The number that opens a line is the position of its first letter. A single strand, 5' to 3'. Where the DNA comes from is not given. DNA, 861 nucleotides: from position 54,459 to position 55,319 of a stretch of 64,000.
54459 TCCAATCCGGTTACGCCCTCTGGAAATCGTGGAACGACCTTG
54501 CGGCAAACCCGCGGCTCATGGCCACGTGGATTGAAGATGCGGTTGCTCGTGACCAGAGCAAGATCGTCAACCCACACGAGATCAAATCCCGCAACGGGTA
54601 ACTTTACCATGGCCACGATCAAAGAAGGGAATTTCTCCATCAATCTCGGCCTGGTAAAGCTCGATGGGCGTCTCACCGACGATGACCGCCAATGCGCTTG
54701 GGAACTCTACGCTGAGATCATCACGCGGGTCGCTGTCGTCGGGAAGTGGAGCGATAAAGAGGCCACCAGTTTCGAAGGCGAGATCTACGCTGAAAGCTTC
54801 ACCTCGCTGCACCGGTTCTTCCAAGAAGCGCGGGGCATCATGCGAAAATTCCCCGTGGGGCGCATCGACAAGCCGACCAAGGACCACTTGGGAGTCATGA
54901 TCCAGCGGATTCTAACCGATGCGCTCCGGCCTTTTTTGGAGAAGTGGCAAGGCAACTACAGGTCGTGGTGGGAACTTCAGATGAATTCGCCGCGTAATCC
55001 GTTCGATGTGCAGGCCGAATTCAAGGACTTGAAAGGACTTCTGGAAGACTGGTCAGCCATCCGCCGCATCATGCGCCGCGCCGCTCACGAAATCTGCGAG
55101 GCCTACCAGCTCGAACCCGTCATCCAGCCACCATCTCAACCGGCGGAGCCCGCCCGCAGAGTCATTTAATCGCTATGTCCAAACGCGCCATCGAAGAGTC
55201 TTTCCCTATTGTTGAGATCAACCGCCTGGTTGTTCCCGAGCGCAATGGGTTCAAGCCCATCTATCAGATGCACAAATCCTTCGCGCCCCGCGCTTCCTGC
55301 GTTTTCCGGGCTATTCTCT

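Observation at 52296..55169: Five-gene cassette (RHH-PIN, AlbA_2/Schlafen-like, ThsB-like TIR, helical unknown) embedded between PglZ and the methyltransferase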

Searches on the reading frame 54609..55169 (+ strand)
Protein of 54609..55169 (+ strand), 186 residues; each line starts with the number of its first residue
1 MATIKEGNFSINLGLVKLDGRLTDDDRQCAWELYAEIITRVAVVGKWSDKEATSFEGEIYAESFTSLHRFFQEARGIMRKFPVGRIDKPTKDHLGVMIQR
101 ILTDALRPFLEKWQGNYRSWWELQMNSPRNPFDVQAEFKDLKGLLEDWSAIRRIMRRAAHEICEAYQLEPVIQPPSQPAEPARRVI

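Call 5: search_protein_families(library=pfam, proteins=[window:54609-55169:+], max_evalue=0.1)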
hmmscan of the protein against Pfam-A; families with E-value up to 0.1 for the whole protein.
window:54609-55169:+ (186 aa): 0 families

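Call 6: search_protein_families(library=padloc, proteins=[window:54609-55169:+], max_evalue=0.1)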
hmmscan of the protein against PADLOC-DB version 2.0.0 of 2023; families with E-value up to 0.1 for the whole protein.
window:54609-55169:+ (186 aa): 0 families

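Call 8: search_protein_families(library=ncbifam, proteins=[window:54609-55169:+], max_evalue=0.01)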
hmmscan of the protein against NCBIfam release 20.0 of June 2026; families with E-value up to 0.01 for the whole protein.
window:54609-55169:+ (186 aa): 0 families

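Call 10: find_homologous_proteins(query=window:54609-55169:+)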
Query window:54609-55169:+ (186 aa): 454 proteins with E <= 0.001 among 513 candidates; the best 120 are listed.
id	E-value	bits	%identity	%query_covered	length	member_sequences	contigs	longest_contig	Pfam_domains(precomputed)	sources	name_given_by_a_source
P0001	3.2e-116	403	95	100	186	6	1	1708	-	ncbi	-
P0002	5.0e-109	380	93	96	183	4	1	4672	-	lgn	-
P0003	5.3e-109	380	87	100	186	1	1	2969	-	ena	-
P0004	7.2e-105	366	86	100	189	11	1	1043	-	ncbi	-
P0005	6.2e-86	305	74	92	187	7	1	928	-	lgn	-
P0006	8.1e-83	294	69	96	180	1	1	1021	-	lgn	-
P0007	2.3e-69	251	59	97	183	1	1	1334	-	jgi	jgi:hypothetical protein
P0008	2.8e-68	247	58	100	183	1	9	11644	-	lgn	-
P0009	1.8e-67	244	62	92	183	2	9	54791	-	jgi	jgi:hypothetical protein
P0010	2.1e-67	244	57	98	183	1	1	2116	-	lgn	-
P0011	2.4e-66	241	57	95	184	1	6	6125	-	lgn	-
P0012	2.9e-66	241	59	95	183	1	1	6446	-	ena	-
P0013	7.7e-65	236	56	100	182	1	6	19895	-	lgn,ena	-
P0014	1.4e-64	235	61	92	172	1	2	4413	-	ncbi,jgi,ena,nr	ncbi:MAG TPA: hypothetical protein VMA13_07450 [Candidatus Saccharimonadales bacterium]|nr:hypotheti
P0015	1.1e-63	232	60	92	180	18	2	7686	-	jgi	-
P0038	6.3e-60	220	56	92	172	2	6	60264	-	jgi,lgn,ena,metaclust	metaclust:\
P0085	1.2e-57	212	56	92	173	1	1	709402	-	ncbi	-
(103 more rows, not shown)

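Call 12: find_related_loci(query=A1, collection=genome_contigs, flank=10000)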
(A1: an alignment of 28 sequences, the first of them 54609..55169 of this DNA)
Query A1 (186 aa) in genome_contigs; peptide patterns used: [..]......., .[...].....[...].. (x = any residue, [..] = any of these).
53 stretches matched a pattern; 37 encode a relative of the query (tblastn E <= 1e-3); 36 distinct loci.
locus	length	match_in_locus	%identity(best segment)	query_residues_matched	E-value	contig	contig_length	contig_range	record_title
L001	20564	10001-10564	85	1-186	1e-107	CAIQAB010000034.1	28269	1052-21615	MAG: uncultured Verrucomicrobia bacterium isolate Ki3-D1_bin-0330 genome assembly, contig: bin-0330:34/34, whole genome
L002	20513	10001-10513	57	1-171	3e-65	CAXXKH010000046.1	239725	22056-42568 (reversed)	MAG: Desulfobacterales bacterium isolate 9e8c302b-4ccc-47c5-97cd-91c71c085a60 genome assembly, contig: contig_46, whole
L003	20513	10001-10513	56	1-171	5e-65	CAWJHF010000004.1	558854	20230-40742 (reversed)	MAG: uncultured Verrucomicrobiae bacterium isolate MFD01231.bin.1.64 genome assembly, contig: contig_14153, whole genome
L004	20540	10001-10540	53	1-180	3e-64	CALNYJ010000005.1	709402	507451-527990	MAG: uncultured Gammaproteobacteria bacterium isolate LOGT_bin.0117 genome assembly, contig: contig_35874, whole genome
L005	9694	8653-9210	52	1-183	1e-63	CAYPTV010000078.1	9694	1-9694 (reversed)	MAG TPA_asm: uncultured Bifidobacteriaceae bacterium isolate binchicken_co3_201 genome assembly, contig: NODE_22987_leng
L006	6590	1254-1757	58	1-168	4e-63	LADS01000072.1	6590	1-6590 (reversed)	MAG: Desulfobulbaceae bacterium BRH_c16a BRHa_1005805, whole genome shotgun sequence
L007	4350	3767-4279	54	1-171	1e-62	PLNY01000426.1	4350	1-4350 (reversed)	MAG: Anaerolineae bacterium isolate fen_1070 73.20120800_E1D.55_contig_34147, whole genome shotgun sequence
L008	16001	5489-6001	56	1-171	1e-61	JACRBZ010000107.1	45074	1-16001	MAG: Deltaproteobacteria bacterium isolate NC_groundwater_1633_Pr3_B-0.1um_51_17 SR-2_scaffold_141_4017217, whole genome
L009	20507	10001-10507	52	3-171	8e-60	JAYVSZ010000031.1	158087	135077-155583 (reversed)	MAG: Methylophilaceae bacterium isolate GL74_DN_metabinner_13 GL74_DN_metabinner_13_30, whole genome shotgun sequence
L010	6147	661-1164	55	1-168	7e-60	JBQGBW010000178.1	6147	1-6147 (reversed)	Magnetococcales bacterium HHB-1 contig-255_679, whole genome shotgun sequence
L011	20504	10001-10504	53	1-168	2e-59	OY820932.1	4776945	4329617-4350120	MAG: Smithellaceae bacterium isolate 90efb5c7-b315-4df1-98b9-9b59cc098579 genome assembly, chromosome: 1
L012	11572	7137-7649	53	1-171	3e-59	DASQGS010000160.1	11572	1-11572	MAG TPA_asm: Thermoanaerobaculia bacterium isolate SMAG_U11813 k141_62763, whole genome shotgun sequence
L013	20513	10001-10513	50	1-171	6e-59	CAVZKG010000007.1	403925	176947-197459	MAG: uncultured Verrucomicrobiae bacterium isolate MFD04463.bin.1.65 genome assembly, contig: contig_90151, whole genome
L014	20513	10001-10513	52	1-171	1e-58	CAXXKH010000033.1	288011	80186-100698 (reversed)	MAG: Desulfobacterales bacterium isolate 9e8c302b-4ccc-47c5-97cd-91c71c085a60 genome assembly, contig: contig_33, whole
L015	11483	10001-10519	50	1-173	5e-58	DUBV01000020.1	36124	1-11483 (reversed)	MAG TPA_asm: Thiotrichaceae bacterium isolate UWMA-0311 NODE_1601_length_36124_cov_0.589924, whole genome shotgun sequen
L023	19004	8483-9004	50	1-173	4e-54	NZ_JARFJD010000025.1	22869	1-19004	Limnobacter olei strain P1 contig25, whole genome shotgun sequence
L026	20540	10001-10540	44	1-175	1e-50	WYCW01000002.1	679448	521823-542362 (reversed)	MAG: Candidatus Thiosymbion ectosymbiont of Catanema sp. Cochon2018 isolate Cochon2018-1 scaffold2, whole genome shotgun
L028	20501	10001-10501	45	1-168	4e-47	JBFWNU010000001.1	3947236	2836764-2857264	MAG: Vulcanimicrobiota bacterium isolate CA_2019_TPBF_12 NODE_1_length_3947236_cov_36.827453_TPBF, whole genome shotgun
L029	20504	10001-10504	42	1-168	7e-47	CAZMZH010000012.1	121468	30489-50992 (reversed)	MAG TPA_asm: uncultured Nitrospinota bacterium isolate binchicken_co46_550 genome assembly, contig: NODE_188_length_1214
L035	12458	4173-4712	47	1-176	2e-50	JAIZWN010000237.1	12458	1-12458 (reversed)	MAG: Candidatus Thiosymbion ectosymbiont of Robbea hypermnestra isolate 1385H 1071200237, whole genome shotgun sequence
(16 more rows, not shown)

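Call 20: search_protein_families(library=pfam, proteins=[L005:8003-8650:+, L006:558-1160:+, L008:4686-5405:+, L013:9421-9810:+, L026:10646-11632:+, L029:10561-11883:+, L028:8647-9873:+, L029:8263-9681:+, L035:3816-4157:+, L023:9046-9996:+], max_evalue=0.01)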
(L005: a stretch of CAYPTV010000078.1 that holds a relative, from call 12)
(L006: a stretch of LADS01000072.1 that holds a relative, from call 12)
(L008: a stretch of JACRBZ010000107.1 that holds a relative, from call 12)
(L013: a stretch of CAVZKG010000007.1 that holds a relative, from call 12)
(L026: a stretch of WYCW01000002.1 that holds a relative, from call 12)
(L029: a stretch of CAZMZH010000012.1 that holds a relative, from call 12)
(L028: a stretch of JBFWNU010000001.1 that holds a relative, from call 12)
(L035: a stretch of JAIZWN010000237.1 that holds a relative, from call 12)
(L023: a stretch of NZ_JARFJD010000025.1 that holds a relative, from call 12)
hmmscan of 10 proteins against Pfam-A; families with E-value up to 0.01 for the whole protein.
L005:8003-8650:+ (215 aa): 1 family
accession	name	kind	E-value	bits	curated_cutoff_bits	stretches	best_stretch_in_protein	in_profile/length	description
PF18753.6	Nmad2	-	1.9e-74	250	26.1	1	1-203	1-199/200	Nucleotide modification associated domain 2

L006:558-1160:+ (200 aa): 0 families

L008:4686-5405:+ (239 aa): 1 family
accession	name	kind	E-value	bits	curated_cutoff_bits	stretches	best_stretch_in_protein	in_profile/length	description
PF13676.11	TIR_2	-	8.7e-07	29.9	28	1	5-105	1-93/122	TIR domain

L013:9421-9810:+ (129 aa): 0 families

L026:10646-11632:+ (328 aa): 1 family
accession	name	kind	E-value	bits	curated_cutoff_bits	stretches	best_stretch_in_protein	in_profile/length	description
PF18163.6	LD_cluster2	-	1.4e-44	153.1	25.3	1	7-306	4-264/264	SLOG cluster2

L029:10561-11883:+ (440 aa): 2 families
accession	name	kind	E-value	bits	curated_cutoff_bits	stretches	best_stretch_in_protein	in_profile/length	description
PF13676.11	TIR_2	-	1.3e-09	39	28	1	200-282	2-78/122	TIR domain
PF01582.25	TIR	-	1.1e-05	25.7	21.3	1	211-283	17-86/179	TIR domain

L028:8647-9873:+ (408 aa): 0 families

L029:8263-9681:+ (472 aa): 40 families (the best 25 are shown)
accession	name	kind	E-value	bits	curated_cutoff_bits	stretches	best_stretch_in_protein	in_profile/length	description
PF00515.34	TPR_1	-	2.5e-42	141.5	27.8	4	116-147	1-32/34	Tetratricopeptide repeat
PF07719.23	TPR_2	-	5.6e-42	138.8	27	5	116-147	1-32/34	Tetratricopeptide repeat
PF13414.12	TPR_11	-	1.7e-37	127.3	26.8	6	156-197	1-42/42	TPR repeat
PF13181.12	TPR_8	-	4.7e-35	117.2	25.7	3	149-180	1-32/34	Tetratricopeptide repeat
PF13431.12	TPR_17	-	2e-33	112.3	24.4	5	171-202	1-32/34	Tetratricopeptide repeat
PF13432.12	TPR_16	-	8.1e-33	112.9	32.7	5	154-215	2-63/65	Tetratricopeptide repeat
PF14559.12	TPR_19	-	9.1e-29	100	25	5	159-217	1-61/68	Tetratricopeptide repeat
PF13424.12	TPR_12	-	8.6e-27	93.6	30.1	4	115-177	2-73/77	Tetratricopeptide repeat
PF13176.12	TPR_7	-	8.7e-23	78.9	27.9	2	222-250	4-32/36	Tetratricopeptide repeat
PF13428.12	TPR_14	-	2.1e-22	77.8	23.5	2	21-56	8-43/44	Tetratricopeptide repeat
PF13374.12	TPR_10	-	8.4e-15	54.7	27.5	1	183-213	2-32/42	Tetratricopeptide repeat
PF23914.1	TPR_CcmH_CycH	-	2.5e-14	53.8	42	2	155-248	56-152/158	Cytochrome c-type biogenesis protein H TPR domain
PF24575.1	TPR_Slam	-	4.1e-13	50.1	35.2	1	158-203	56-101/104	Surface lipoprotein assembly modifier, N-terminal TPR repeats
PF13174.12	TPR_6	-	1.6e-12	47.6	26.3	0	153-180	4-31/33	Tetratricopeptide repeat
PF13371.12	TPR_9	-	5.2e-10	39.6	35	0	99-149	12-62/73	Tetratricopeptide repeat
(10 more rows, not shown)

L035:3816-4157:+ (113 aa): 1 family
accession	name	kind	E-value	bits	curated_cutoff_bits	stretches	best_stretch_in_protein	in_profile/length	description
PF09650.15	PHA_gran_rgn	-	1e-21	77.5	26.6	1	26-112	1-87/87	Putative polyhydroxyalkanoic acid system protein (PHA_gran_rgn)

L023:9046-9996:+ (316 aa): 4 families
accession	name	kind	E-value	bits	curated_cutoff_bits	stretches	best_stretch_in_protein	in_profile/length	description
PF13676.11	TIR_2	-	1.5e-26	93.7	28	1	6-127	1-120/122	TIR domain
PF01582.25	TIR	-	2.5e-08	34.4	21.3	1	6-99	4-97/179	TIR domain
PF08357.16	SEFIR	-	5.9e-08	33.6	23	1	4-97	1-98/150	SEFIR domain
PF08937.16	ThsB_TIR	-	0.0076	17.1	21.2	0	44-99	46-96/100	Thoeris protein ThsB, TIR-like domain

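Call 21: predict_structure(alignment_id=A2)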
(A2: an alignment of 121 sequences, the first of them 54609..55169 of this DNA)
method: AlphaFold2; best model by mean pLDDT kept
length: 186 residues; sequences in the alignment: 121
mean_pLDDT: 84.6   pTM: 0.81
mean pLDDT of the five models: 84.6, 84.6, 83.7, 83.3, 82.8
residues with pLDDT >= 90: 111; 70-90: 37; 50-70: 25; < 50: 13
segments of 3 or more residues with pLDDT < 50: 175-185
pLDDT, mean of each block of 10 residues (from residue 1): 66 59 82 96 93 96 97 95 67 85 95 96 92 96 97 94 87 52 47
secondary structure, 60 per line:
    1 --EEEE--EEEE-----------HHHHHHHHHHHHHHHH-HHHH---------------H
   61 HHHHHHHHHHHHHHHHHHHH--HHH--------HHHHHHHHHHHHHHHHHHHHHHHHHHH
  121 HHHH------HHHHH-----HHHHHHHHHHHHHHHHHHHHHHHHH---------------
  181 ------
elements in order: E3-6 E9-12 H24-39 H41-44 H60-80 H94-124 H131-135 H141-165

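Call 26: fold_search(model_id=the predicted structure, library=pdb)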
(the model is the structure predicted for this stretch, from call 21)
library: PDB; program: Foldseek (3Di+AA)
matches with E <= 10: 258; with E <= 0.001: 0
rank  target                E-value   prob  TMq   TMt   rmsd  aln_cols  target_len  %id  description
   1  7x8v_E                4.3e-01  0.57  0.35  0.35  10.0       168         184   12  Cooperative regulation of PBI1 and MAPKs controls WRKY45 transcription factor in rice immunity (released 2022-04-06)
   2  7x8v_A                9.2e-01  0.38  0.35  0.35  10.1       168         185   12  Cooperative regulation of PBI1 and MAPKs controls WRKY45 transcription factor in rice immunity (released 2022-04-06)
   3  6egc                  9.2e-01  0.25  0.26  0.31  10.4       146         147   14  Single-chain version of 2L4HC2_23 (PDB 5J0K) (released 2019-05-29)
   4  8bsb_B                9.2e-01  0.15  0.24  0.26   9.8       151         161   12  Vc1313-LBD bound to D-lysine (released 2023-06-07)
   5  6uth_a                1.1e+00  0.16  0.28  0.25   9.6       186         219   13  Allosteric coupling between alpha-rings of 20S proteasome, 20S proteasome singly capped with a PA26/E102A_PANc, togeth (released 2020-09-09)
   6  3qwr_B                1.2e+00  0.08  0.19  0.23  16.9       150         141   14  Crystal structure of IL-23 in complex with an adnectin (released 2012-02-01)
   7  4dcn_C                1.2e+00  0.07  0.15  0.15  32.3       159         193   14  Crystal Structure Analysis of the Arfaptin2 BAR domain in Complex with ARL1 (released 2012-06-13)
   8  8w6e_A                1.2e+00  0.44  0.40  0.45   8.4       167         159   17  De novo design of HBC599 binder (released 2024-11-27)
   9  6muv_h                1.2e+00  0.38  0.40  0.40   7.6       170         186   16  The structure of the Plasmodium falciparum 20S proteasome in complex with two PA28 activators (released 2019-08-07)
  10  7dmf                  1.2e+00  0.10  0.18  0.18  11.0       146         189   13  A de novo protein that rigidly extends the structure of tVHS-like domain in tepsin with a new designed domain (released 2021-12-08)
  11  3n06_A                1.4e+00  0.16  0.30  0.30  16.6       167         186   12  A mutant human Prolactin receptor antagonist H27A in complex with the extracellular domain of the human prolactin rece (released 2010-09-29)
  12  7jh6_A                1.4e+00  0.09  0.22  0.23  11.9       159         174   12  De novo designed two-domain di-Zn(II) and porphyrin-binding protein (released 2020-12-09)
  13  8w6f_A                1.6e+00  0.18  0.32  0.36  10.2       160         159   15  Apo structure of HBC binder (released 2024-11-27)
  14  5msj_Y                1.6e+00  0.09  0.21  0.20  12.6       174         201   13  Mouse PA28alpha (released 2017-09-13)
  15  2xhe_B                1.6e+00  0.08  0.18  0.16  16.3       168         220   11  Crystal structure of the Unc18-syntaxin 1 complex from Monosiga brevicollis (released 2011-06-29)
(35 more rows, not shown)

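Call 35: search_dna_similar(query=window:54609-55169:+, collection=plasmids, mode=protein, max_rows=15, max_evalue=0.001)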
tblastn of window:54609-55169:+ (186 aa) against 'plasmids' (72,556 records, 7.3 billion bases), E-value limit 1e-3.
Records with a match: 4; places in all: 5; records where one place covers at least 80% of the query: 1.
Best place of each record, by identity: <60% 4.
By first word of the organism name: Streptomyces 3; Calothrix 1.
By predicted mobility (MOB-suite, as given by PLSDB): non-mobilizable 3; mobilizable 1.
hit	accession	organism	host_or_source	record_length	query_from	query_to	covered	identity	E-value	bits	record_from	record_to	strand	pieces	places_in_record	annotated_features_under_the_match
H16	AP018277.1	Calothrix sp. NIES-4101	-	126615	2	169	90%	24.4%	2e-7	57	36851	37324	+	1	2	hypothetical protein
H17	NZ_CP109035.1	Streptomyces longwoodensis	-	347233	15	143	69%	28.3%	6e-5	50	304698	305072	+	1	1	hypothetical protein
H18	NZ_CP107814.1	Streptomyces longwoodensis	-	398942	15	143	69%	28.3%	6e-5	50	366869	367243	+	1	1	hypothetical protein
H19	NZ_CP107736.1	Streptomyces longwoodensis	-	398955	15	143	69%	28.3%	6e-5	50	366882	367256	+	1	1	hypothetical protein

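Call 37: get_annotated_region(hit=H16, flank=5000)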
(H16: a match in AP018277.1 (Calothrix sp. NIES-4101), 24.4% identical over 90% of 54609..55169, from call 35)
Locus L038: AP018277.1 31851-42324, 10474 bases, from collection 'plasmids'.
description: Calothrix sp. NIES-4101 plasmid plasmid4 DNA, complete genome
organism: Calothrix sp. NIES-4101 (NCBI taxid 2005461)
taxonomy: Bacteria; Cyanobacteriota; Cyanophyceae; Nostocales; Calotrichaceae; Calothrix; Calothrix sp. NIES-4101
host: -; source: -; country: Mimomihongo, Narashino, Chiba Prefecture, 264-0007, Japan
typing (MOB-suite, as given by PLSDB): mobilizable; replicon rep_cluster_555; relaxase MOBP,MOBP
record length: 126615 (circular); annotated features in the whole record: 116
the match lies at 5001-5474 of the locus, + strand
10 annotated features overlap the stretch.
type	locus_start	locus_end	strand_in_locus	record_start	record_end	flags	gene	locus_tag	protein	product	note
CDS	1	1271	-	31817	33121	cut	-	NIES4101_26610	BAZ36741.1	hypothetical protein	-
CDS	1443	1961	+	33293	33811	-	-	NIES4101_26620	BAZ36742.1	hypothetical protein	-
CDS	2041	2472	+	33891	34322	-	-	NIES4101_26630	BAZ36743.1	hypothetical protein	-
CDS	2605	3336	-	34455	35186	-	-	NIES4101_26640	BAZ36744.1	chromosome partitioning protein, ParB family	-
CDS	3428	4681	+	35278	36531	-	-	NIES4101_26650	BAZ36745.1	transposase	-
CDS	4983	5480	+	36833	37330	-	-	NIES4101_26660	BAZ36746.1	hypothetical protein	-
CDS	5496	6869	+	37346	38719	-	-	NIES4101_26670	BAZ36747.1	GUN4 domain-containing protein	-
CDS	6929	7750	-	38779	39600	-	-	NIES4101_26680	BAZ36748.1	hypothetical protein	-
CDS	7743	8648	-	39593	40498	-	-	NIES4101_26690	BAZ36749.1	tetratricopeptide TPR_2 repeat protein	-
CDS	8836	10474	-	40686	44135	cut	-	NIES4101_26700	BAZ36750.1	WD-repeat protein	-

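Call 42: search_protein_families(library=pfam, proteins=[L038:4983-5480:+, L038:5496-6869:+, L006:558-1160:+, L013:9421-9810:+, L013:8661-9206:+, L013:10620-11171:+, L008:4095-4649:+], max_evalue=0.05)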
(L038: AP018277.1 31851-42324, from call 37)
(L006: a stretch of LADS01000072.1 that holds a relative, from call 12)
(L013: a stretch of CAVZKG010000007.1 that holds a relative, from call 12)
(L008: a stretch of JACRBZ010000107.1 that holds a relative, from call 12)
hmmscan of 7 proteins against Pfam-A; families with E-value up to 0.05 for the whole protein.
L038:4983-5480:+ (165 aa): 0 families

L038:5496-6869:+ (457 aa): 2 families
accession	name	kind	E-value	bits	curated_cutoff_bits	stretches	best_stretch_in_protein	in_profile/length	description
PF13676.11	TIR_2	-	9.8e-17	62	28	1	9-132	1-121/122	TIR domain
PF01582.25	TIR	-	0.00026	21.3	21.3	1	7-98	2-96/179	TIR domain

L006:558-1160:+ (200 aa): 1 family
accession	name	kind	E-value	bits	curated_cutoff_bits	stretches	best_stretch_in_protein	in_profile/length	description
PF23100.1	DUF2096_N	-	0.025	15.4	26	0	60-119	7-73/96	DUF2096 N-terminal four-helical bundle domain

L013:9421-9810:+ (129 aa): 0 families

L013:8661-9206:+ (181 aa): 2 families
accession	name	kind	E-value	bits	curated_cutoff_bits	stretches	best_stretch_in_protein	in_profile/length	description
PF07883.17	Cupin_2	-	1e-11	44.8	27.2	1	61-126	5-68/70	Cupin domain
PF00190.28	Cupin_1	-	0.0031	17.6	22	1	69-127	47-112/151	Cupin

L013:10620-11171:+ (183 aa): 3 families
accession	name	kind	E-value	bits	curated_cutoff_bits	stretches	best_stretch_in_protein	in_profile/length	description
PF13676.11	TIR_2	-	1.2e-15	58.5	28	1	10-105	1-92/122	TIR domain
PF01582.25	TIR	-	4.6e-07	30.2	21.3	1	8-85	2-81/179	TIR domain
PF08937.16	ThsB_TIR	-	0.0094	16.8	21.2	1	11-85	1-84/100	Thoeris protein ThsB, TIR-like domain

L008:4095-4649:+ (184 aa): 0 families

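Call 43: search_protein_representatives(alignment_id=A2)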
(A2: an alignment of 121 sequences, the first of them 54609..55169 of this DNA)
Query: 121 sequences, 175 profile positions. Proteins with E-value up to 0.001 (for the whole library): 711; up to 1e-10: 211; up to 1e-30: 39. The best 150 are listed.
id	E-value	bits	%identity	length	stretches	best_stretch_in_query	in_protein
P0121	8.2e-65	233.7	-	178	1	13-173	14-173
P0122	8.6e-60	217.4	-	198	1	1-172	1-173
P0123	2.4e-53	196.4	-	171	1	1-171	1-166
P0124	3.2e-53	196.0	-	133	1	51-172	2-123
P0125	3.5e-49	182.8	-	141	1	20-120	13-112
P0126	8.7e-49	181.5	-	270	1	1-172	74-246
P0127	1.5e-48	180.7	-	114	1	1-113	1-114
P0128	9.0e-48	178.2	-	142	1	1-110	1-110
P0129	1.3e-47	177.8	-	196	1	2-171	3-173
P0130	1.9e-47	177.2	-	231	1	50-171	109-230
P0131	9.0e-47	175.0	-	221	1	16-171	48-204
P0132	4.2e-45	169.6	-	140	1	1-112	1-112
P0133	5.0e-45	169.3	-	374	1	10-169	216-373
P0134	1.3e-43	164.7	-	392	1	11-169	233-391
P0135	3.0e-43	163.5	-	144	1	35-136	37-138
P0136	8.2e-43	162.1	-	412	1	14-168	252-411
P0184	1.0e-18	83.6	-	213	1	17-162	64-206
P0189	1.0e-17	80.4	-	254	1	7-164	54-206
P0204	9.3e-16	74.0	-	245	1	9-163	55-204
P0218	1.0e-14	70.6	-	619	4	18-129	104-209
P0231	5.5e-14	68.2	-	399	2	10-131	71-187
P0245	1.5e-13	66.8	-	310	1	23-164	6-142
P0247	1.7e-13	66.6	-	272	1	5-164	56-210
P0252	2.5e-13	66.1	-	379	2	22-129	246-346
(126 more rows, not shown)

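Call 44: search_protein_families(library=pfam, proteins=[P0133, P0134, P0136, P0126, P0184, P0189, P0218, P0231, P0245, P0247], max_evalue=0.05)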
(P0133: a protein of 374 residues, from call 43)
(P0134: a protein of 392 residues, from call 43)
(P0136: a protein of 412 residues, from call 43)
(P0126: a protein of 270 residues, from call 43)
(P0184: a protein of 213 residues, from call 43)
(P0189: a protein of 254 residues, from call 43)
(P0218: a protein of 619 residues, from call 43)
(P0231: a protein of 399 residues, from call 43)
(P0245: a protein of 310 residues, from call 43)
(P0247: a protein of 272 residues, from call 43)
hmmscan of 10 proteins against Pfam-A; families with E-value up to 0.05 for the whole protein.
P0133 (374 aa): 1 family
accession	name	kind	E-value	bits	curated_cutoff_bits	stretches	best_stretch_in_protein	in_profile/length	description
PF00072.30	Response_reg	-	0.0015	19.1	30.2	1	28-105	27-102/111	Response regulator receiver domain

P0134 (392 aa): 1 family
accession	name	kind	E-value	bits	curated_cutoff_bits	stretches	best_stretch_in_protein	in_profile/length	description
PF00072.30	Response_reg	-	0.00024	21.7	30.2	1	32-108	26-100/111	Response regulator receiver domain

P0136 (412 aa): 1 family
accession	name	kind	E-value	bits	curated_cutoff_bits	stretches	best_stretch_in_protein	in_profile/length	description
PF00072.30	Response_reg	-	1.5e-06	28.8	30.2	1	26-100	26-98/111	Response regulator receiver domain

P0126 (270 aa): 0 families

P0184 (213 aa): 2 families
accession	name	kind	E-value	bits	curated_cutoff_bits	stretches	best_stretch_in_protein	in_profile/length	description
PF09682.15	Phage_holin_6_1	-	0.013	16.3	24.9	1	14-55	2-43/101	Bacteriophage holin of superfamily 6 (Holin_LLH)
PF22205.1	Csm6_6H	-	0.047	14.2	27.6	0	65-134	9-79/93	Csm6 6H domain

P0189 (254 aa): 0 families

P0218 (619 aa): 2 families
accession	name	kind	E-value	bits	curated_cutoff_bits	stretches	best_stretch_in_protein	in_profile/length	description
PF10691.14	DUF2497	-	0.0012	19.6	27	0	161-193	25-53/75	Protein of unknown function (DUF2497)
PF22606.2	Cdc6-ORC-like_ATPase_lid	-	0.018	15.4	27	0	287-324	21-58/60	Cdc6/ORC-like, ATPase lid domain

P0231 (399 aa): 0 families

P0245 (310 aa): 3 families
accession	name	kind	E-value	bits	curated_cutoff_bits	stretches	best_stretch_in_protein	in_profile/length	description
PF04376.19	ATE_N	-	0.0058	17.3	27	1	190-239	2-51/72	Arginine-tRNA-protein transferase, N terminus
PF05701.16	WEMBL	-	0.033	13.4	35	1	111-187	125-204/562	Weak chloroplast movement under blue light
PF25169.1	DUF7830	-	0.046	14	27.5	0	165-201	10-47/72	Domain of unknown function (DUF7830)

P0247 (272 aa): 0 families
